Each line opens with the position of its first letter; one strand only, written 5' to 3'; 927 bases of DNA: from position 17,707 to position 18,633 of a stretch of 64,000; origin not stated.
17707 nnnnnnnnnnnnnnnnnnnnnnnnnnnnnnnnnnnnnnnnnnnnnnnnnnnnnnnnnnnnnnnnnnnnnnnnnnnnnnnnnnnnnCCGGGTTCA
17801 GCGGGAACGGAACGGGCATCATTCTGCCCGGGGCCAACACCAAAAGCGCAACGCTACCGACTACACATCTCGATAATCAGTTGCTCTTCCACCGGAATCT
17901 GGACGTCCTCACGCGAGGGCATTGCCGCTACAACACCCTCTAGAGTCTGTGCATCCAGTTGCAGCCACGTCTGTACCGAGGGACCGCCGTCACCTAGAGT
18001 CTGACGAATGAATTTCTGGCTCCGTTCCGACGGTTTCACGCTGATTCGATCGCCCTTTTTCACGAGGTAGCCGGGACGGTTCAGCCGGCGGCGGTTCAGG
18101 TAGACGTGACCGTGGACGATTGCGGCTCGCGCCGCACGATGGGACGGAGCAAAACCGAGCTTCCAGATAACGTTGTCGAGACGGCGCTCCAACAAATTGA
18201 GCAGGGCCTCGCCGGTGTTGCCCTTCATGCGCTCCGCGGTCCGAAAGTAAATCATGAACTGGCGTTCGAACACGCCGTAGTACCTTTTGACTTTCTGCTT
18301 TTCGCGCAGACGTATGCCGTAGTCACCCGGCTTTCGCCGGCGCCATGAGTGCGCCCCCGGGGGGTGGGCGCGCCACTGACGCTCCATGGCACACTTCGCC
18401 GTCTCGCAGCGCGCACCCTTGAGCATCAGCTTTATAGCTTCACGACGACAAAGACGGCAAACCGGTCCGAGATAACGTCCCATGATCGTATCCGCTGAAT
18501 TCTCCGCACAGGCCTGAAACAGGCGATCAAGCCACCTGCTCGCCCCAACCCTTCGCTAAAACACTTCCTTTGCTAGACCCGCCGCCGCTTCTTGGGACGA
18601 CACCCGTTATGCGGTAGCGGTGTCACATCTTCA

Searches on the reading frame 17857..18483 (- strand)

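Call 62: search_protein_families(library=pfam, proteins=[window:17857-18483:-])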
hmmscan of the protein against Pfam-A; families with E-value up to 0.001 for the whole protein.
window:17857-18483:- (209 aa): 2 families
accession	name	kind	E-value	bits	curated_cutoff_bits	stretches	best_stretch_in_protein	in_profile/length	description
PF00163.24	Ribosomal_S4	-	1.2e-27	96.9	23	1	3-99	1-95/95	Ribosomal protein S4/S9 N-terminal domain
PF01479.30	S4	-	2.2e-16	59.7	22.8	1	100-147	1-48/48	S4 domain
